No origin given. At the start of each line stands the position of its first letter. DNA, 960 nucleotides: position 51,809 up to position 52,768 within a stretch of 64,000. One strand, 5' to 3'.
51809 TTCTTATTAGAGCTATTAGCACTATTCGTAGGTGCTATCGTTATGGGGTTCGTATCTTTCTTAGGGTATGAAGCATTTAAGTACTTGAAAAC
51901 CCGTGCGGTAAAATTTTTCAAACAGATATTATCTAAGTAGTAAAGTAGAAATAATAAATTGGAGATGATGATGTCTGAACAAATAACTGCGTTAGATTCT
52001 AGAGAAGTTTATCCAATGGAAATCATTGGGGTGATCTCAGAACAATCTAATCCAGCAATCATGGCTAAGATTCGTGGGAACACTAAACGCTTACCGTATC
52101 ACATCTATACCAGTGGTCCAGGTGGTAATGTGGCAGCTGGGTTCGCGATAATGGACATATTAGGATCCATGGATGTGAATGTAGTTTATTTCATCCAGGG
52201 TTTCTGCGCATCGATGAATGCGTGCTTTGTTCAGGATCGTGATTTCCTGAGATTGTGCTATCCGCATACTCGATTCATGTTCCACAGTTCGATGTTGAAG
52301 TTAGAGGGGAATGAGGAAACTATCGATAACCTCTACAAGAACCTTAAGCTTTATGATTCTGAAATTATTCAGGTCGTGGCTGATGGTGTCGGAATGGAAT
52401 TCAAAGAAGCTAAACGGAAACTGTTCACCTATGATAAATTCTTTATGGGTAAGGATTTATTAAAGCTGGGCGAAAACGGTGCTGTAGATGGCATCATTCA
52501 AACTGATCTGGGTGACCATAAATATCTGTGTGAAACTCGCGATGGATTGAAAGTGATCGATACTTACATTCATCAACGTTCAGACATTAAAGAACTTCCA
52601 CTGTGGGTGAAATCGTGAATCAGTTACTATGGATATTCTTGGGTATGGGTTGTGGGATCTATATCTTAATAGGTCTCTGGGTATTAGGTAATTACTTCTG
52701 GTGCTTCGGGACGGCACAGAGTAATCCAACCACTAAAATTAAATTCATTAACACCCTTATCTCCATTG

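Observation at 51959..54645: Phage-borne proteostasis module: ClpP-like protease, 2-TM membrane protein and GroEL-like chaperonin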

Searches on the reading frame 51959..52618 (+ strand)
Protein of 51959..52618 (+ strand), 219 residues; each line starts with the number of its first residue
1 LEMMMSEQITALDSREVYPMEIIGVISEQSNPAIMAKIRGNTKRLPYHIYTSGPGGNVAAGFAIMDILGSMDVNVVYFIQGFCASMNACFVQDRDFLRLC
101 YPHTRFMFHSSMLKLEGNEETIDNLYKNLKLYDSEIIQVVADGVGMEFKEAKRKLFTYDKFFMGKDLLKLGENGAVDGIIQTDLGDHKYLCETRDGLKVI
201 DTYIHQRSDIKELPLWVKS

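Call 3: search_protein_families(library=pfam, proteins=[window:51959-52618:+], max_evalue=0.1)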
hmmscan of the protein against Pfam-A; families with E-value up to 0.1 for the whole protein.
window:51959-52618:+ (219 aa): 1 family
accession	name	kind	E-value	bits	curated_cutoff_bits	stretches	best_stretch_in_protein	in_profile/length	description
PF00574.28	CLP_protease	-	2.1e-12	47.7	20.2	1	44-181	46-180/182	Clp protease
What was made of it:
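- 51959..52618 (+): ClpP-family (peptidase S14) serine peptidase, orthologue of OBP gp244. The likely true start is ATG 51971 (215 aa). Catalytic Ser85 is at 52211-52213, His109 at 52283-52285 and Asp159 at 52433-52435 (219-aa numbering). A conserved C-terminal extension covers about residues 180-219. Pfam PF00574 at 47.7 bits (call 3).
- Checked: ORF 51959-52618 (219 aa): matches Pfam CLP_protease at 47.7 bits against a cutoff of 20.2, E 2e-12 (call 3).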

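Call 4: search_protein_families(library=phrogs, proteins=[window:51959-52618:+], max_evalue=0.01)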
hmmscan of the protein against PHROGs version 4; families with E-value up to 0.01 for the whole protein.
window:51959-52618:+ (219 aa): 5 families
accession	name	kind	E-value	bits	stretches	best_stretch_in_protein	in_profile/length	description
phrog_2976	-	head and packaging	1.5e-10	42.3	1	53-171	60-176/394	head maturation protease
phrog_133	-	head and packaging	4.8e-07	29.8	1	45-171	51-173/668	head maturation protease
phrog_1684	-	head and packaging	4.1e-06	27.5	1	47-171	75-197/284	head maturation protease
phrog_1827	-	other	3.2e-05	24.3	1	48-135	56-142/202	ATP-dependent protease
phrog_94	-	head and packaging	0.00018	22.2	1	54-151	127-225/622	head maturation protease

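Call 7: search_solved_structures(query=window:51959-52618:+, max_evalue=1, show_alignments=2)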
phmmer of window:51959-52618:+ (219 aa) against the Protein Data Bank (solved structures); distinct sequences matched with E-value up to 1: 89 (the best 60 are shown).
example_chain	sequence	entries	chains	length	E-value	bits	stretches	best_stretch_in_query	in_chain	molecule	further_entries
7m1m_A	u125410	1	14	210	9.2e-10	41.6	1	42-171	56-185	ATP-dependent Clp protease proteolytic subunit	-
9ndj_H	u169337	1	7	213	1.1e-09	41.4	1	42-171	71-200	ATP-dependent Clp protease proteolytic subunit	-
8r04_A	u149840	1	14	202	1.6e-07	34.3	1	47-147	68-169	ATP-dependent Clp protease proteolytic subunit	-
6pbu_A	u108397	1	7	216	4.4e-07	32.8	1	46-179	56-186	ATP-dependent Clp protease proteolytic subunit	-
9vhc_A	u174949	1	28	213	5e-07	32.7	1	46-180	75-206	ATP-dependent Clp protease proteolytic subunit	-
3ktg_A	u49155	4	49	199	2.2e-06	30.6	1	47-179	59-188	ATP-dependent Clp protease proteolytic subunit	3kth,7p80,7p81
7fep_A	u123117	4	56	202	2.2e-06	30.5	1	47-179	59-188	ATP-dependent Clp protease proteolytic subunit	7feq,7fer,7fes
3kti_A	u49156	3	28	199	2.4e-06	30.5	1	47-178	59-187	ATP-dependent Clp protease proteolytic subunit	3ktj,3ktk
6mx2_A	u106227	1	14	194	2.6e-06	30.3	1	46-177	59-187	ATP-dependent Clp protease proteolytic subunit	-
3tt6_A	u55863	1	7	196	3e-06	30.1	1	47-171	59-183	ATP-dependent Clp protease proteolytic subunit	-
3tt7_A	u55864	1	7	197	3e-06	30.1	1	47-171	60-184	ATP-dependent Clp protease proteolytic subunit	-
7dfu_A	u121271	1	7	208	3.4e-06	29.9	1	39-153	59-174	ATP-dependent Clp protease proteolytic subunit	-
1y7o_A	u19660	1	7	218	3.5e-06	29.9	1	42-125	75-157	ATP-dependent Clp protease proteolytic subunit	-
7uiv_H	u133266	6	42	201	4.1e-06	29.7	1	43-180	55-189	ATP-dependent Clp protease proteolytic subunit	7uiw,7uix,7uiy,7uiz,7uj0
6wr2_h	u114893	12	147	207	4.5e-06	29.6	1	43-179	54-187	ATP-dependent Clp protease proteolytic subunit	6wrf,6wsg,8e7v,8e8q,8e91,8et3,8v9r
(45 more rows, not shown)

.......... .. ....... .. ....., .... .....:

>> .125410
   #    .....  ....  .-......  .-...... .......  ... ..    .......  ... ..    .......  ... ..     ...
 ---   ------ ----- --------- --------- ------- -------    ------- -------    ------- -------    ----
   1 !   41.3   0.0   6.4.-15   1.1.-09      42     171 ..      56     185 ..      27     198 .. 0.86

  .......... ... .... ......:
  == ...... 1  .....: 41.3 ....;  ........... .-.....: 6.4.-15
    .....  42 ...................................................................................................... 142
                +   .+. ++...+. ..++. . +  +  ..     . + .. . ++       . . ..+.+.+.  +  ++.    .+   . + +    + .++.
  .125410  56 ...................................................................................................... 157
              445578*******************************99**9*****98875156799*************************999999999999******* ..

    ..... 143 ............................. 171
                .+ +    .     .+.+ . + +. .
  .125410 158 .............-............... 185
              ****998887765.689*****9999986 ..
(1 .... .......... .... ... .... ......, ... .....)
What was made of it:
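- Checked: It matches many solved ClpPs, best E 9e-10 (call 7).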

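Call 10: search_dna_similar(query=window:51959-52618:+, collection=phages, mode=protein, max_rows=60, max_evalue=0.001)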
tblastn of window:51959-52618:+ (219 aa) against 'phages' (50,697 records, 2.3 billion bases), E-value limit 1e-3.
Records with a match: 116; places in all: 119; records where one place covers at least 80% of the query: 5.
Best place of each record, by identity: 80-90% 2; <60% 114.
By first word of the organism name: Escherichia 33; Aeromonas 17; Bacillus 12; Erwinia 9; Prevotella 9; Salmonella 8; Bacteriophage 6; Serratia 4; Yersinia 4; Vibrio 3; and 7 more.
By host as written in the record: - 15; Aeromonas hydrophila 9; Escherichia coli 9; Prevotella sp. 9; Salmonella enterica subsp. enterica serovar Typhimurium 4; Escherichia coli O157:H7 3; Erwinia amylovora 3; Erwinia amylovora SNUABM_01 3; and 44 more.
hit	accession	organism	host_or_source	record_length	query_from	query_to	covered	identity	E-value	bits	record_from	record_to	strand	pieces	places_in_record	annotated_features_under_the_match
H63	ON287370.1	Serratia phage vB_SmaM-Sureiya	Serratia marcescens LVF3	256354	1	218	100%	82.7%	8e-123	388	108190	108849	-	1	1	Clp protease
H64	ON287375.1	Serratia phage vB_SmaM-Yubaba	Serratia marcescens LVF3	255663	1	218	100%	82.7%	9e-123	388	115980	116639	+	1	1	Clp protease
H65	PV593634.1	Shewanella phage SXP01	Shewanella xiamenensis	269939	5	216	97%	33.5%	2e-32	129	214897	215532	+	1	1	none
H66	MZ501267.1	Erwinia phage AH04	Erwinia billingiae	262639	45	215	78%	36.9%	1e-22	100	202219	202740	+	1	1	229: ClpP-like protease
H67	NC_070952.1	Erwinia phage AH04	Erwinia billingiae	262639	45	215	78%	36.9%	1e-22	100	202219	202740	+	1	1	229: head maturation protease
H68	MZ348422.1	Kosakonia phage Kc263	Kosakonia cowanii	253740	43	215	79%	35.6%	7e-30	121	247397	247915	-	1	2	ATP-dependent Clp protease proteolytic subunit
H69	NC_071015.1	Kosakonia phage Kc263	Kosakonia cowanii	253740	43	215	79%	35.6%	7e-30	121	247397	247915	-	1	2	ATP-dependent Clp protease proteolytic subunit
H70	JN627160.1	Pseudomonas phage OBP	Pseudomonas fluorescens Pf1.1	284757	50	216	76%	32.9%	1e-22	100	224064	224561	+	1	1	putative ATP-dependent Clp protease subunit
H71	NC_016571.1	Pseudomonas phage OBP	Pseudomonas fluorescens Pf1.1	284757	50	216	76%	32.9%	1e-22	100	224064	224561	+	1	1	putative ATP-dependent Clp protease subunit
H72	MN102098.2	Aeromonas phage D3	Aeromonas hydrophila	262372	49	215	76%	29.1%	5e-5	49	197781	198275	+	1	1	hypothetical protein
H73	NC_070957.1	Aeromonas phage D3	Aeromonas hydrophila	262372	49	215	76%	29.1%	5e-5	49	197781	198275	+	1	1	hypothetical protein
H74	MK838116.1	Aeromonas phage LAh10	Aeromonas hydrophila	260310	49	215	76%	29.1%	5e-5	49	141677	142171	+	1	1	hypothetical protein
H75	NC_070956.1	Aeromonas phage LAh10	Aeromonas hydrophila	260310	49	215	76%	29.1%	5e-5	49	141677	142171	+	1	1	hypothetical protein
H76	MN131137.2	Aeromonas phage D6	Aeromonas hydrophila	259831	49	215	76%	29.1%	6e-5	49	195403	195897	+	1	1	hypothetical protein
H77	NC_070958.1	Aeromonas phage D6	Aeromonas hydrophila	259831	49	215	76%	29.1%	6e-5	49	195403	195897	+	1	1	hypothetical protein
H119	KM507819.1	Escherichia phage 121Q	Escherichia coli MuLB70.1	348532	46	198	70%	28.7%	1e-5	52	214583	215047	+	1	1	464: protease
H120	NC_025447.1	Escherichia phage 121Q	Escherichia coli MuLB70.1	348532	46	198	70%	28.7%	1e-5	52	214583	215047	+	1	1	464: head maturation protease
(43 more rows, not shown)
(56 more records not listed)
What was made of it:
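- RefSeq labels some orthologues 'head maturation protease' (call 10).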

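Call 47: find_homologous_proteins(query=window:51959-52618:+, max_evalue=0.00001)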
Query window:51959-52618:+ (219 aa): 6 proteins with E <= 0.00001 among 122 candidates.
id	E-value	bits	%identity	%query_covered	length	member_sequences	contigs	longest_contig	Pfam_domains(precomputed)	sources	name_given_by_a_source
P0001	2.8e-133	460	93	98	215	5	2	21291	PF00574.29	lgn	-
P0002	3.0e-118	411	83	98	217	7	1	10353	PF00574.29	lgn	-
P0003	5.7e-93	328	65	100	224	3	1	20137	PF00574.29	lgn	-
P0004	8.9e-71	256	55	92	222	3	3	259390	PF00574.29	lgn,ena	-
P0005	1.4e-49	186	45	98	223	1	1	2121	PF00574.29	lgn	-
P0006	6.5e-45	171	42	98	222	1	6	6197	PF00574.29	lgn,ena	-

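Call 51: search_protein_families(library=ncbifam, proteins=[window:51959-52618:+], max_evalue=1)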
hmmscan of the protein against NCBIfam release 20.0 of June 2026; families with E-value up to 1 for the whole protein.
window:51959-52618:+ (219 aa): 9 families
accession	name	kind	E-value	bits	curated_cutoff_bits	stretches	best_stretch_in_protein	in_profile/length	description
NF001368.0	PRK00277.1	subfamily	8.8e-11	42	249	1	46-182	64-197/203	ATP-dependent Clp protease proteolytic subunit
NF045542.1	Clp_rel_HeadMat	equivalog_domain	1.3e-10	41.5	120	1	30-171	19-160/165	head maturation protease, ClpP-related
NF009205.0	PRK12553.1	subfamily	2.3e-10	40.4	228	1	22-152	42-178/211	ATP-dependent Clp protease proteolytic subunit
NF011091.0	PRK14514.1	equivalog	5.1e-10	39.3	361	1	48-154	88-195/221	ATP-dependent Clp endopeptidase proteolytic subunit ClpP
TIGR00493.1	clpP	equivalog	5.3e-09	36.1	308.6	1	48-180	61-190/192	ATP-dependent Clp endopeptidase proteolytic subunit ClpP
NF011089.0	PRK14512.1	equivalog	7.9e-09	35.6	251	1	43-153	57-168/200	ATP-dependent Clp protease proteolytic subunit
NF045540.1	scaf_prot_MCP1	exception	1.4e-06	27.4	475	1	16-169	3-153/652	ClpP-like prohead protease/major capsid protein fusion protein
NF009203.0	PRK12551.1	equivalog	4.4e-06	26.6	359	1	47-166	58-176/196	ATP-dependent Clp protease proteolytic subunit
NF011090.0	PRK14513.1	equivalog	2.1e-05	24.5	347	1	48-155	61-169/201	ATP-dependent Clp protease proteolytic subunit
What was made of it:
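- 51959..52618 (+): NCBIfam scores fall below the cutoffs for both true ClpP and the ClpP-related head maturation protease (call 51).
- On Bona fide ATP-dependent ClpP (NCBIfam TIGR00493 / PRK00277 equivalog level): 36.1 bits against 308.6 (TIGR00493), and 42 bits against 249 (PRK00277) (call 51).
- On ClpP-related head maturation protease (NCBIfam NF045542): 41.5 bits against a cutoff of 120 (call 51).
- NCBIfam ClpP equivalog scores are 36-42 bits against cutoffs of 249-361 (call 51). NCBIfam Clp_rel_HeadMat at 41.5 bits, about equal to the scores against true ClpP (call 51). The score is far below the family cutoff of 120 (call 51).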

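Call 58: find_homologous_proteins(query=A4, max_evalue=1e-8)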
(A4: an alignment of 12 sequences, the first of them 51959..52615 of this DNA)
Query A4 (12 sequences) (219 aa, profile of the alignment): 11 proteins with E <= 1e-8 among 3209 candidates.
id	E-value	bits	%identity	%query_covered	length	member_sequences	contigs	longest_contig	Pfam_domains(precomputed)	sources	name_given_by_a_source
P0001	1.2e-97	344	93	98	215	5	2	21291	PF00574.29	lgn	-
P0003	1.3e-95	337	65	100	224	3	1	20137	PF00574.29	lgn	-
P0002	1.6e-95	337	83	98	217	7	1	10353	PF00574.29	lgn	-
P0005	1.2e-89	318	45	98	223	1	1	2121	PF00574.29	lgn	-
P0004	6.4e-89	315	55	92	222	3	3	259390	PF00574.29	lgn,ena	-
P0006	7.7e-88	312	42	98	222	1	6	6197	PF00574.29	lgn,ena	-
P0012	3.7e-79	283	33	76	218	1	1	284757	PF00574.29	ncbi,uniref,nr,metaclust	ncbi:putative ATP-dependent Clp protease subunit [Pseudomonas phage OBP]|uniref:putative ATP-depende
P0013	1.0e-64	236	44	91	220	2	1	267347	PF00574.29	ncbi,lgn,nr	ncbi:hypothetical protein D5W64_12465 [Salmonella enterica subsp. enterica serovar Saintpaul]|nr:hyp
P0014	1.4e-64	236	44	91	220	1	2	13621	PF00574.29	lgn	-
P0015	1.8e-64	235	29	76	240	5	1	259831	PF00574.29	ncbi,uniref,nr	ncbi:hypothetical protein D6_0207 [Aeromonas phage D6]|uniref:Clp protease n=1 Tax=Aeromonas phage D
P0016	6.3e-55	204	36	96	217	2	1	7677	PF00574.29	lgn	-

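Call 59: find_encoding_contigs(protein=P0004, flank=4000, max_places=1)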
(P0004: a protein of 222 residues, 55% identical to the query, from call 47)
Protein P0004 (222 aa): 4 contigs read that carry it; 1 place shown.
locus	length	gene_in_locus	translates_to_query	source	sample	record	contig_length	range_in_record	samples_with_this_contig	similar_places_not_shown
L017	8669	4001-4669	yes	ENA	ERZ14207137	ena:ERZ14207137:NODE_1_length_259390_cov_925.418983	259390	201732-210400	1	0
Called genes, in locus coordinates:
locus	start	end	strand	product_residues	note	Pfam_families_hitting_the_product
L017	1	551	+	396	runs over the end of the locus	PF00303:Thymidylat_synt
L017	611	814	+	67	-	-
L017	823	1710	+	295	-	PF00583:Acetyltransf_1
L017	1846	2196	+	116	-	-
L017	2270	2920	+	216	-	-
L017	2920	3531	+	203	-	PF00186:DHFR_1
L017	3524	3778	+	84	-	-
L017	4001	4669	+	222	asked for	PF00574:CLP_protease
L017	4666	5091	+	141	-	-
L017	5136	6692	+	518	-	PF00118:Cpn60_TCP1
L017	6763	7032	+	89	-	-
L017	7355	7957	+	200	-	PF00265:TK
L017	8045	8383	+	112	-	-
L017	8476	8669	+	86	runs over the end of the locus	-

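Call 60: find_encoding_contigs(protein=P0013, flank=4000, max_places=1)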
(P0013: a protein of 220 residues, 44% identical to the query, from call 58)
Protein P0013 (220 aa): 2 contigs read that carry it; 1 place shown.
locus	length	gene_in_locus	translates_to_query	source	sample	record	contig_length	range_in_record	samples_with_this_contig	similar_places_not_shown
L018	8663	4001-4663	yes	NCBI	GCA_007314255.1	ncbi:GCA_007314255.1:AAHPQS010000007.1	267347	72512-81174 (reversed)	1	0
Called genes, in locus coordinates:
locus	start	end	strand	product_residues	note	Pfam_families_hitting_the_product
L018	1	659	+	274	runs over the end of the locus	PF00583:Acetyltransf_1, PF13673:Acetyltransf_10 (weak), PF13508:Acetyltransf_7 (weak)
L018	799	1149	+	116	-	-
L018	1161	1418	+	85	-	-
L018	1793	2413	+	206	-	-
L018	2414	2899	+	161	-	PF13302:Acetyltransf_3 (weak), PF13420:Acetyltransf_4 (weak), PF00583:Acetyltransf_1, PF13673:Acetyltransf_10, PF13508:Acetyltransf_7, PF08445:FR47 (weak)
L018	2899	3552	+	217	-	PF00186:DHFR_1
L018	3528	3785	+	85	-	-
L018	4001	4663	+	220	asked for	PF00574:CLP_protease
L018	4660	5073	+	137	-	-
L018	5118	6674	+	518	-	PF00118:Cpn60_TCP1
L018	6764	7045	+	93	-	-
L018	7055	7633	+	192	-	PF00265:TK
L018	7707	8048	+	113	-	-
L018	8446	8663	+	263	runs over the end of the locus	-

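Call 61: find_encoding_contigs(protein=P0016, flank=4000, max_places=1)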
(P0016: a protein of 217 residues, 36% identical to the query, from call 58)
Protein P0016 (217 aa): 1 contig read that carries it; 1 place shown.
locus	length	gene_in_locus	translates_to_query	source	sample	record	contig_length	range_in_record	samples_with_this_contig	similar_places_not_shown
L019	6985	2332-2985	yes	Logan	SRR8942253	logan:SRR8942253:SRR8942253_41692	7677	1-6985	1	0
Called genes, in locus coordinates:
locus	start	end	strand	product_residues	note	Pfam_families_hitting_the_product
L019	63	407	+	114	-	-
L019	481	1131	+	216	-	-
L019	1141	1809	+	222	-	PF00186:DHFR_1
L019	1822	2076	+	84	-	-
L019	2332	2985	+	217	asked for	PF00574:CLP_protease (weak)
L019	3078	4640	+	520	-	PF00118:Cpn60_TCP1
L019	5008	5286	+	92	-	-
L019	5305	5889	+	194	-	PF00265:TK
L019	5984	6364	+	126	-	-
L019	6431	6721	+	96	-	-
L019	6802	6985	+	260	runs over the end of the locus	-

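Call 62: find_encoding_contigs(protein=P0006, flank=4000, max_places=1)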
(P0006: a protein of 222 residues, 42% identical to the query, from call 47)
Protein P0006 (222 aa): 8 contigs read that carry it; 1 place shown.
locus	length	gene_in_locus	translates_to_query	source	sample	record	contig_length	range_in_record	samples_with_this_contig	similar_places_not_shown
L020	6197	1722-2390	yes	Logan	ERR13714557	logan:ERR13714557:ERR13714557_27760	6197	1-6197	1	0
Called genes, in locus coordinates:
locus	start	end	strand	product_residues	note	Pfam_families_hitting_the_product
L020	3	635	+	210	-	?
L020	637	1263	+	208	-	PF00186:DHFR_1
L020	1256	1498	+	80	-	-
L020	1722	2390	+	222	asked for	PF00574:CLP_protease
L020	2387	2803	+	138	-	-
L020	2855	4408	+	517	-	PF00118:Cpn60_TCP1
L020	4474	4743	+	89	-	-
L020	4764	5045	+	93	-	-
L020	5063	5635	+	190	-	PF00265:TK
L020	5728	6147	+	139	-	-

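Call 63: predict_structure(alignment_id=A2)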
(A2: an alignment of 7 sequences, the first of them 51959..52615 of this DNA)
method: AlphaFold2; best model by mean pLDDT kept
length: 219 residues; sequences in the alignment: 7
mean_pLDDT: 52.6   pTM: 0.45
mean pLDDT of the five models: 52.6, 52.6, 47.7, 45.9, 45.7
residues with pLDDT >= 90: 0; 70-90: 26; 50-70: 93; < 50: 100
segments of 3 or more residues with pLDDT < 50: 1-13, 79-86, 89-133, 142-145, 154-177
pLDDT, mean of each block of 10 residues (from residue 1): 38 60 67 74 72 57 61 53 48 43 29 34 45 49 55 45 33 45 57 65 64 68
secondary structure, 60 per line:
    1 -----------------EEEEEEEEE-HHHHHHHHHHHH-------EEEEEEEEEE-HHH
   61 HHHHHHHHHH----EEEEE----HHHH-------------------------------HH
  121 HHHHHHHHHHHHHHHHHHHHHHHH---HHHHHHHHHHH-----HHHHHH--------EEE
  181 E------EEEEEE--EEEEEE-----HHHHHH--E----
elements in order: E18-26 H28-39 E47-56 H58-70 E75-79 H84-87 H119-144 H148-158 H164-169 E178-181 E188-193 E196-201 H207-212
